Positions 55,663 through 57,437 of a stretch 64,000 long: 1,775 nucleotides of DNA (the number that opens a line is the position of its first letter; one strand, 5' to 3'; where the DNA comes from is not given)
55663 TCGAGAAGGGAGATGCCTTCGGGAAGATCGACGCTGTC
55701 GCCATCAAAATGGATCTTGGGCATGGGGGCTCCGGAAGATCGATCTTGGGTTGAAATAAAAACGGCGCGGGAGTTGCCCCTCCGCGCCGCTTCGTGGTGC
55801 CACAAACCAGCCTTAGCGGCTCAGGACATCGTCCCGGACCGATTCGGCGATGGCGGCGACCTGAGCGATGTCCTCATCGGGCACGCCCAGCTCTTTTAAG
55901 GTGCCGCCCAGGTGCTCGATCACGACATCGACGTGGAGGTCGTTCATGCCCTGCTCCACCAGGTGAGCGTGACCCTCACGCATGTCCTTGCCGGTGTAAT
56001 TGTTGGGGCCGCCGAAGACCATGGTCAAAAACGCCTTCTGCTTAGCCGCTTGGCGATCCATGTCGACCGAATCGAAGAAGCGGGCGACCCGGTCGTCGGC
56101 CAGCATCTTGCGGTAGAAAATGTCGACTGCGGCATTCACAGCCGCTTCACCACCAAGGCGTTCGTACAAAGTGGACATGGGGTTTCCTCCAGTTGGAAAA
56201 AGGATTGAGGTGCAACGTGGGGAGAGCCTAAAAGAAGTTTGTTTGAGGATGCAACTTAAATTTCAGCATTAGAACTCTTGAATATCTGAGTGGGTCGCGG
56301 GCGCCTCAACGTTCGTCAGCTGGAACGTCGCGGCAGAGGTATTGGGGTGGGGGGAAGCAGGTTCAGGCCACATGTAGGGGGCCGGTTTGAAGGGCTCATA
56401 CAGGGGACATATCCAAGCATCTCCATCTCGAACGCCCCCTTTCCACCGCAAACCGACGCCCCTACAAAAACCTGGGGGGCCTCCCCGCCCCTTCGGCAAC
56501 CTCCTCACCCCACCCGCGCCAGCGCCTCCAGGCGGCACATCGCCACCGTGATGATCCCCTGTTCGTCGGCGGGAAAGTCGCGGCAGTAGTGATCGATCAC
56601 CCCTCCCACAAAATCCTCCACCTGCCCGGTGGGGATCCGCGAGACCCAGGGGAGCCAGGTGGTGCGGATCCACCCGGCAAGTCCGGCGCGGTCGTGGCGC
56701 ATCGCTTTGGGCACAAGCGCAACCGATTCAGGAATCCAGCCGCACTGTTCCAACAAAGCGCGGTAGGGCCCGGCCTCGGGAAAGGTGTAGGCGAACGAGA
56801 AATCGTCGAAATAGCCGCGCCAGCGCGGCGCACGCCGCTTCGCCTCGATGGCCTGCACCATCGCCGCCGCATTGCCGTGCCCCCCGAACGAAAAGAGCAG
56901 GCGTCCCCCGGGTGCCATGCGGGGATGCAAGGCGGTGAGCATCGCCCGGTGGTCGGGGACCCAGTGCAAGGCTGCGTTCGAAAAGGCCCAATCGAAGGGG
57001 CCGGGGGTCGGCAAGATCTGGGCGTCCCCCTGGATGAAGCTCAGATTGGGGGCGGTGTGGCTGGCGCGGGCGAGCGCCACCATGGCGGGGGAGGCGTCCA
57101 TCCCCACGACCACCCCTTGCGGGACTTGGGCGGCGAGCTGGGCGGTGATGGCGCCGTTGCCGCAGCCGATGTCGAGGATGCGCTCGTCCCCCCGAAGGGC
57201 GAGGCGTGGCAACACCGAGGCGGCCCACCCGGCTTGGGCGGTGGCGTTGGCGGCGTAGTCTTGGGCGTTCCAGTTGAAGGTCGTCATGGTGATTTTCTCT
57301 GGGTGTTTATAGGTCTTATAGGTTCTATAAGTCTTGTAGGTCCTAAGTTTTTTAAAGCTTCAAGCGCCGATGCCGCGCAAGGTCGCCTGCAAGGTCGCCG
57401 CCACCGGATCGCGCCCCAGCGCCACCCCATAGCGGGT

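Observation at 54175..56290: Split NO-detoxification-like module: truncated hemoglobin, dedicated ferredoxin-FAD-NAD(P)H reductase and NsrR-like Rrf2 regulator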

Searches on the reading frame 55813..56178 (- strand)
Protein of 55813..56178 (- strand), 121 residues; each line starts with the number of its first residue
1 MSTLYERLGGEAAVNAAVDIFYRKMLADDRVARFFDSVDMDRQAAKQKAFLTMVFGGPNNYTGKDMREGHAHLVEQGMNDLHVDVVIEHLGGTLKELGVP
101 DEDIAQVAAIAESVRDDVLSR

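Call 5: search_protein_families(library=pfam, proteins=[window:55813-56178:-], max_evalue=0.01)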
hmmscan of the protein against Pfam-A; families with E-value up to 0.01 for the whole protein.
window:55813-56178:- (121 aa): 3 families
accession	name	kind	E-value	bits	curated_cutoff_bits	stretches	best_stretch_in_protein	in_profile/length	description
PF01152.27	Bac_globin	-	3.5e-18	66.4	21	1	3-118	1-119/121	Bacterial-like globin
PF11563.14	Protoglobin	-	0.00021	21.8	25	1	11-58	30-78/158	Protoglobin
PF10396.14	TrmE_N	-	0.00033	21.3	29.8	1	7-72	18-82/117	GTP-binding protein TrmE N-terminus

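Call 6: search_protein_families(library=ncbifam, proteins=[window:55813-56178:-], max_evalue=0.01)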
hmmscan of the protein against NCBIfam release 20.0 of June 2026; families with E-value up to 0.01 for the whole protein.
window:55813-56178:- (121 aa): 0 families

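Call 23: search_solved_structures(query=window:55813-56178:-, max_evalue=0.001, show_alignments=3)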
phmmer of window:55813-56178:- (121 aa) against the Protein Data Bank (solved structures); distinct sequences matched with E-value up to 0.001: 33.
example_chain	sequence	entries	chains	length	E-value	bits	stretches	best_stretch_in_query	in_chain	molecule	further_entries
1s69_A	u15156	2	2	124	3.8e-35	123.8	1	1-113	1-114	Cyanoglobin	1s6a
2hz2_A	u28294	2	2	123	1.2e-34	122.1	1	2-119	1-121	Cyanoglobin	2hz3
1mwb_A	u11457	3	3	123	1.8e-34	121.6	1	2-113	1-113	Cyanoglobin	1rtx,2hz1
3aq5_A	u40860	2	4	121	4.6e-34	120.3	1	2-120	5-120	Group 1 truncated hemoglobin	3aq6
3aq9_A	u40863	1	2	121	1.2e-33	118.9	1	2-120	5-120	Group 1 truncated hemoglobin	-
3aq8_A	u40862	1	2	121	1.2e-33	118.9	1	2-120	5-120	Group 1 truncated hemoglobin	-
3aq7_A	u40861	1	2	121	1.7e-33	118.4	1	2-120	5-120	Group 1 truncated hemoglobin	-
4xdi_A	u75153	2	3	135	3.5e-31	111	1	3-116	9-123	Chlamydomonas reinhardtii THB1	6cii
2ksc_A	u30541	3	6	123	2.9e-28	101.6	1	3-121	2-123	Cyanoglobin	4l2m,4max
1dly_A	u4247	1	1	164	3.5e-28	101.4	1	2-120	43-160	HEMOGLOBIN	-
1uvx_A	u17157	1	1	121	4.3e-28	101.1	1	4-120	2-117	GLOBIN LI637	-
6bme_A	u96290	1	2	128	1.3e-24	89.9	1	2-115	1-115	Truncated hemoglobin 4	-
1dlw_A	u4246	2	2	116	3.3e-22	82.1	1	4-119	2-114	HEMOGLOBIN | MYOGLOBIN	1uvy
5ab8_A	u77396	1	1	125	2.5e-18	69.6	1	3-119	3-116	GROUP 1 TRUNCATED HEMOGLOBIN GLBN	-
1idr_A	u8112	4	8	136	3.3e-18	69.2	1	3-119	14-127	HEMOGLOBIN HBN | Hemoglobin-like protein HbN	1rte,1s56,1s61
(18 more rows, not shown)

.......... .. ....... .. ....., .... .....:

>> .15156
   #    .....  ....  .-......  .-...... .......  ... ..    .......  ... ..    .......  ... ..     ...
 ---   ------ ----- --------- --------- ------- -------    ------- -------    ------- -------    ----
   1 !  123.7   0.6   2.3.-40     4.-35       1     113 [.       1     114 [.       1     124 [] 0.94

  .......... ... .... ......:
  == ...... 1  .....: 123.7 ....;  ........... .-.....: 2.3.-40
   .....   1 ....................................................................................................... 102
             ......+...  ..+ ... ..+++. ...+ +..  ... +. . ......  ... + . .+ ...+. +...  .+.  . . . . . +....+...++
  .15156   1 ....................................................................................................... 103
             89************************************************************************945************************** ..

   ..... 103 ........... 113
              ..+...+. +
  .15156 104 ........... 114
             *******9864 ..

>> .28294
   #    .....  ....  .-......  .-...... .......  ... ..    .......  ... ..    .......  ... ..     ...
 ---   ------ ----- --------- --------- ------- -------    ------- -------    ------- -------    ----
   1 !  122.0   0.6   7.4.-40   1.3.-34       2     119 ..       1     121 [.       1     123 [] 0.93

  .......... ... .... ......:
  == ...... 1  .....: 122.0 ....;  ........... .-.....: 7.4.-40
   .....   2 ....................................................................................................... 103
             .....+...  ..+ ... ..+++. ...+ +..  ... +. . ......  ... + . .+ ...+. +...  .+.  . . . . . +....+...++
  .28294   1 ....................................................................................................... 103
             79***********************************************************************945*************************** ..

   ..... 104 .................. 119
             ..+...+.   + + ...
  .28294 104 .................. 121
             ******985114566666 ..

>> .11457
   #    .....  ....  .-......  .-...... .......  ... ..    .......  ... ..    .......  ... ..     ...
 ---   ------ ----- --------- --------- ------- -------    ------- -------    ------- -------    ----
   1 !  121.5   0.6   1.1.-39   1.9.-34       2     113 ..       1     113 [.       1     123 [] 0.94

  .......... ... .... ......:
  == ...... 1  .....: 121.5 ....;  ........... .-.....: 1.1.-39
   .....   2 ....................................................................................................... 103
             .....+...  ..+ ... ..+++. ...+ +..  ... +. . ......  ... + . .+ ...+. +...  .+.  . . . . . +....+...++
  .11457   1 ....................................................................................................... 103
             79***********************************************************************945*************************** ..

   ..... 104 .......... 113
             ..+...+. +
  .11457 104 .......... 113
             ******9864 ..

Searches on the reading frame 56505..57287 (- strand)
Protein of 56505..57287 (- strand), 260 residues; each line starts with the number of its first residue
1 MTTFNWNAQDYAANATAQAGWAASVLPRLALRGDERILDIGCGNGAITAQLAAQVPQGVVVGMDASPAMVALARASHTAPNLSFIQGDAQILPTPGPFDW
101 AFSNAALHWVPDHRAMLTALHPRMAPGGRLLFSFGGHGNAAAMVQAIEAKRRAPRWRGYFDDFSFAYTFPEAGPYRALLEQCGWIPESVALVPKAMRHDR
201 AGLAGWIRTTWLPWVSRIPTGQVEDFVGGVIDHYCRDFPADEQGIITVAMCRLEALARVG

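Call 5: search_protein_families(library=pfam, proteins=[window:56505-57287:-], max_evalue=0.01)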
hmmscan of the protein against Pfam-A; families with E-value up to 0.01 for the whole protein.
window:56505-57287:- (260 aa): 16 families
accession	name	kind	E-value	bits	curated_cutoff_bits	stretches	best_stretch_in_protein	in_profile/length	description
PF13649.12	Methyltransf_25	-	1.6e-20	74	27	1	37-128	1-97/97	Methyltransferase domain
PF08241.18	Methyltransf_11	-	2.8e-18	66.8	21.2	1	38-132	1-95/95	Methyltransferase domain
PF13847.12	Methyltransf_31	-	2.4e-17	63.4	27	1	33-133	3-110/145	Methyltransferase domain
PF08242.18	Methyltransf_12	-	9.7e-16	58.7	30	1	38-130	1-98/98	Methyltransferase domain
PF13489.12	Methyltransf_23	-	3.2e-15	56.7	27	1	23-158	10-134/164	Methyltransferase domain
PF01135.25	PCMT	-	7.2e-09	36.2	20.3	1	18-136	58-175/210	Protein-L-isoaspartate(D-aspartate) O-methyltransferase (PCMT)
PF05175.20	MTS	-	2.6e-08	34.1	23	1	26-109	24-110/170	Methyltransferase small domain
PF01209.24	Ubie_methyltran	-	3.2e-07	30.4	20.1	1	21-131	35-150/233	ubiE/COQ5 methyltransferase family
PF02390.23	Methyltransf_4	-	8.3e-06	25.8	24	1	37-92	5-64/173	Putative methyltransferase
PF24675.1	NpmA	-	4.6e-05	23.2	60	1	29-93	19-90/214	16S rRNA (adenine(1408)-N(1))-methyltransferase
PF13578.12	Methyltransf_24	-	0.00025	22.3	26.3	1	39-132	2-102/105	Methyltransferase domain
PF00398.26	RrnaAD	-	0.00028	20.5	24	1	23-89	20-85/263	Ribosomal RNA adenine dimethylase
PF00891.24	Methyltransf_2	-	0.00039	20.3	22.3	1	22-130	51-162/210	O-methyltransferase domain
PF01728.25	FtsJ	-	0.0011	19.3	24.1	1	32-91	20-77/181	FtsJ-like methyltransferase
PF13679.12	Methyltransf_32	-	0.0062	17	27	1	33-122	25-110/143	Methyltransferase domain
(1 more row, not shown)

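Call 6: search_protein_families(library=ncbifam, proteins=[window:56505-57287:-], max_evalue=0.01)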
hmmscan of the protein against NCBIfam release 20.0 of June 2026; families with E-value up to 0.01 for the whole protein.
window:56505-57287:- (260 aa): 64 families (the best 25 are shown)
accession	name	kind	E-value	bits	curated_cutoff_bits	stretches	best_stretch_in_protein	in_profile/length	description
NF010703.0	PRK14103.1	equivalog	6.8e-26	91.2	320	1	6-259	2-253/256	trans-aconitate 2-methyltransferase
TIGR02072.1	BioC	equivalog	2.5e-24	86.4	184.95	1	4-148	2-148/244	malonyl-ACP O-methyltransferase BioC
NF002463.0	PRK01683.1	equivalog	2.7e-24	86.2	297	1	5-255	3-252/258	trans-aconitate 2-methyltransferase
NF007610.0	PRK10258.1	equivalog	3.1e-14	52.9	342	1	3-149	12-155/251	malonyl-ACP O-methyltransferase BioC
NF045667.1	MTase_DVU1556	equivalog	7.2e-13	48.5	155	1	29-133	18-120/213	DVU_1556 family methyltransferase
NF047649.1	MTase_UXPK_star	exception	1.8e-12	46.9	460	1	32-132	76-181/283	methyltransferase/UXPK-star double selenoprotein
NF041537.1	ArsM_AhpD_UU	exception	1.9e-12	46.6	510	1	33-132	76-180/345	arsenite methyltransferase/AhpD domain selenoprotein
NF041536.1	ArsM_DUF2284_UU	exception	1.1e-11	43.8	575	1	33-132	76-180/459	arsenite methyltransferase/DUF2284 domain selenoprotein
NF045825.1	FAmtase_mtf2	equivalog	2.2e-10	40.2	400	1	35-133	60-159/248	fatty-acid O-methyltransferase Mtf2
NF043040.1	corrin_prot_MT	hypoth_equivalog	2.5e-10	40.2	180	1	33-131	41-146/216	corrinoid protein-associated methyltransferase CpaM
TIGR01934.1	MenG_MenH_UbiE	subfamily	1.1e-09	38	158.35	1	18-95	24-103/223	ubiquinone/menaquinone biosynthesis methyltransferase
NF001244.0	PRK00216.1-5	equivalog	1.5e-09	37.5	216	1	19-95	34-115/236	bifunctional demethylmenaquinone methyltransferase/2-methoxy-6-polyprenyl-1,4-benzoquinol methylase UbiE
NF008823.0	PRK11873.1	subfamily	2e-09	37.3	263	1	31-133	75-182/272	arsenite methyltransferase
NF050150.1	RiPP_MTase_ApyS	equivalog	2.8e-09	36.6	400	1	8-79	119-187/323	RiPP biosynthesis methyltransferase ApyS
NF045823.1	PthPhpthDimycoMt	equivalog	3.2e-09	36.4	300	1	35-133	68-167/256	phthiotriol/phenolphthiotriol dimycocerosates methyltransferase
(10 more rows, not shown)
